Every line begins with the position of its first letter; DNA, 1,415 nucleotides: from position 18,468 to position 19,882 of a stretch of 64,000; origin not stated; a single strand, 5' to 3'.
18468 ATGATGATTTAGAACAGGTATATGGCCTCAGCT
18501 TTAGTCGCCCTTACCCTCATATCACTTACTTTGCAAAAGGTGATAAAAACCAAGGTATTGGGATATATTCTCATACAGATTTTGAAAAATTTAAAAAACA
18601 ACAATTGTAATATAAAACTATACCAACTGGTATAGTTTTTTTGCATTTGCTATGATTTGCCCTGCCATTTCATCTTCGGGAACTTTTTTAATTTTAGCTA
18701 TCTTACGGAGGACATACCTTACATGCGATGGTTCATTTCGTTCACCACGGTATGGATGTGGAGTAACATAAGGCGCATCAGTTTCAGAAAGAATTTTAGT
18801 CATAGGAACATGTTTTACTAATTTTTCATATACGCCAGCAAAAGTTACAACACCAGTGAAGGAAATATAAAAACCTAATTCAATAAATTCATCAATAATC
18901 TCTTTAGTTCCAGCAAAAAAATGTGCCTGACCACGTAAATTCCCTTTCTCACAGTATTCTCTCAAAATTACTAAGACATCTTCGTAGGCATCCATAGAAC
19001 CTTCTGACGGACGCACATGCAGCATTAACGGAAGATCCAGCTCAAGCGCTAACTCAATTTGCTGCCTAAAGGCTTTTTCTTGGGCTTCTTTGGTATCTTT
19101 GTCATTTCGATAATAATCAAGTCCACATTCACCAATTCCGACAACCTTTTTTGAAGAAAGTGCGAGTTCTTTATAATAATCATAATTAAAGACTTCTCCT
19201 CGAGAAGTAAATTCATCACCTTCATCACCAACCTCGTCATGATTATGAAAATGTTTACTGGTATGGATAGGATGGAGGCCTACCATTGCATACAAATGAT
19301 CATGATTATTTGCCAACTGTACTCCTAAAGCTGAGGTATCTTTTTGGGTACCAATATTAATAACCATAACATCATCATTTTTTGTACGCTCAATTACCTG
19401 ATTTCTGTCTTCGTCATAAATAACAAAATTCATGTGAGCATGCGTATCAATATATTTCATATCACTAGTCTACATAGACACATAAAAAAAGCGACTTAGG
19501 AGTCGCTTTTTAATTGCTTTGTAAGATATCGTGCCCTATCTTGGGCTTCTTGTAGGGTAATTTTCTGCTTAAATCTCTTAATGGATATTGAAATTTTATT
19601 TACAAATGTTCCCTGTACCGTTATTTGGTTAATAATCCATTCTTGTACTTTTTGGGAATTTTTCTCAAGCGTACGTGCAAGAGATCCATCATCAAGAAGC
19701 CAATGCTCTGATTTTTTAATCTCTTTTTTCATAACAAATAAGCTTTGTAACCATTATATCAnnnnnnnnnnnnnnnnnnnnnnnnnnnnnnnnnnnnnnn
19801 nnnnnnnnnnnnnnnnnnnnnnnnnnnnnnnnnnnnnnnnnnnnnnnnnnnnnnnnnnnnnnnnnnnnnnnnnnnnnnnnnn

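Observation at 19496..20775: Stand-alone cyanophycin-synthetase-like ATP-grasp ligase plus a small downstream ORF, inserted between tatD and metG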

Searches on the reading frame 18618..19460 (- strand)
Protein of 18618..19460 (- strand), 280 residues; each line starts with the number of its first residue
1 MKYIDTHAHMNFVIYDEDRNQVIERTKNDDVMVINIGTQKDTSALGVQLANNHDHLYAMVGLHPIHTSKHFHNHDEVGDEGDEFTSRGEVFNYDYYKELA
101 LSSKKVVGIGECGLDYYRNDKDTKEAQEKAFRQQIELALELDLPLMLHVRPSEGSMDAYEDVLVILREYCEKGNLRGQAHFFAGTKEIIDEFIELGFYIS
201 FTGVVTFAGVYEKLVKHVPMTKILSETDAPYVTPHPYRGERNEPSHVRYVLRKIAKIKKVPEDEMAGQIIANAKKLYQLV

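Call 3: search_protein_families(library=pfam, proteins=[window:18618-19460:-], max_evalue=0.01)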
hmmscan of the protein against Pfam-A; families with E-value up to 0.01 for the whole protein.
window:18618-19460:- (280 aa): 1 family
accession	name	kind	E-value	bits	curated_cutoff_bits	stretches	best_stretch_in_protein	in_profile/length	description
PF01026.27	TatD_DNase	-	2.6e-69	233.9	27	1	4-278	1-253/253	TatD related DNase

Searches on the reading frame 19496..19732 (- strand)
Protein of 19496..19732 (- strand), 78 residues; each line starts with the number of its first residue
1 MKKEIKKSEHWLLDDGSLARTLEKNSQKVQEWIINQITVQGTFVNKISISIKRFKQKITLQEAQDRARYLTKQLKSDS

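Call 3: search_protein_families(library=pfam, proteins=[window:19496-19732:-], max_evalue=0.01)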
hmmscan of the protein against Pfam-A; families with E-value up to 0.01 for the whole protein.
window:19496-19732:- (78 aa): 0 families

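Call 4: search_protein_families(library=ncbifam, proteins=[window:19496-19732:-], max_evalue=0.1)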
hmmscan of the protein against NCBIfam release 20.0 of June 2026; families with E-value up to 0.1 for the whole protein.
window:19496-19732:- (78 aa): 1 family
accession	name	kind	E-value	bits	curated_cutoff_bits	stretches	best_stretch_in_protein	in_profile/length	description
TIGR01064.1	pyruv_kin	equivalog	0.0094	14.5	306.4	1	2-67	113-175/476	pyruvate kinase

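Call 14: find_homologous_proteins(query=window:19496-19732:-, max_evalue=10)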
Query window:19496-19732:- (78 aa): 2 proteins with E <= 10 among 2 candidates.
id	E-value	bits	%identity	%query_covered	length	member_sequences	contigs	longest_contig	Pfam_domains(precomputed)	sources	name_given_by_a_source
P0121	1.1e-41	156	100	100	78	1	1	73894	-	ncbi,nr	ncbi:MAG: hypothetical protein MRY57_03200 [Candidatus Pacebacteria bacterium]|nr:hypothetical prote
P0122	6.9e-29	116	75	96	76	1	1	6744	-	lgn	-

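Call 15: find_encoding_contigs(protein=P0122, flank=6000, max_places=3)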
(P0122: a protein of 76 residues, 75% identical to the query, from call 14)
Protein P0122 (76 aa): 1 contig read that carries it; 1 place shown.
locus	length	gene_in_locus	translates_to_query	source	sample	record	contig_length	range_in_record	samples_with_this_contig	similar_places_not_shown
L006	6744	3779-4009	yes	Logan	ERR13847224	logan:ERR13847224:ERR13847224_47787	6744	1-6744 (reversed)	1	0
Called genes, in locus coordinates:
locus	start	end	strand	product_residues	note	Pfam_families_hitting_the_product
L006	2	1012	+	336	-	?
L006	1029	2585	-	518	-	-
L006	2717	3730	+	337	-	PF07478:Dala_Dala_lig_C (weak), PF02786:CPSase_L_D2 (weak), PF08443:RimK (faint), PF02955:GSH-S_ATP (weak)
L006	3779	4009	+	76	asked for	-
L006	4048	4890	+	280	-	PF01026:TatD_DNase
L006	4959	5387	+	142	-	-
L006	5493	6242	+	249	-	PF01250:Ribosomal_S6, PF14520:HHH_5 (weak)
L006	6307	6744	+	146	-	?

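Call 52: predict_structure(alignment_id=A2)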
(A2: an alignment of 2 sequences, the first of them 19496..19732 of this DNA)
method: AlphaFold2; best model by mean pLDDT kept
length: 78 residues; sequences in the alignment: 2
mean_pLDDT: 44.1   pTM: 0.27
mean pLDDT of the five models: 44.1, 42.2, 41.1, 41.0, 40.1
residues with pLDDT >= 90: 0; 70-90: 0; 50-70: 17; < 50: 61
segments of 3 or more residues with pLDDT < 50: 1-28, 30-32, 34-58, 73-75
pLDDT, mean of each block of 10 residues (from residue 1): 31 43 48 44 35 44 60 48
secondary structure, 60 per line:
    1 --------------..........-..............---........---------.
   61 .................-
elements in order: H15-24 H26-39 H43-50 H60-77

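Call 59: search_protein_families(library=padloc, proteins=[window:19496-19732:-, P0122], max_evalue=0.01)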
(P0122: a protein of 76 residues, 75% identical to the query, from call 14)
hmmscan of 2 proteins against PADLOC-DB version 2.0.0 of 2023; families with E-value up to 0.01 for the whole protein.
window:19496-19732:- (78 aa): 0 families

P0122 (76 aa): 0 families

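Call 60: search_protein_families(library=phrogs, proteins=[window:19496-19732:-, P0122], max_evalue=0.01)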
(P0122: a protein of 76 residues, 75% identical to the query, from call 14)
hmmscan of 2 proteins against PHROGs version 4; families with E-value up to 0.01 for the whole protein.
window:19496-19732:- (78 aa): 0 families

P0122 (76 aa): 0 families
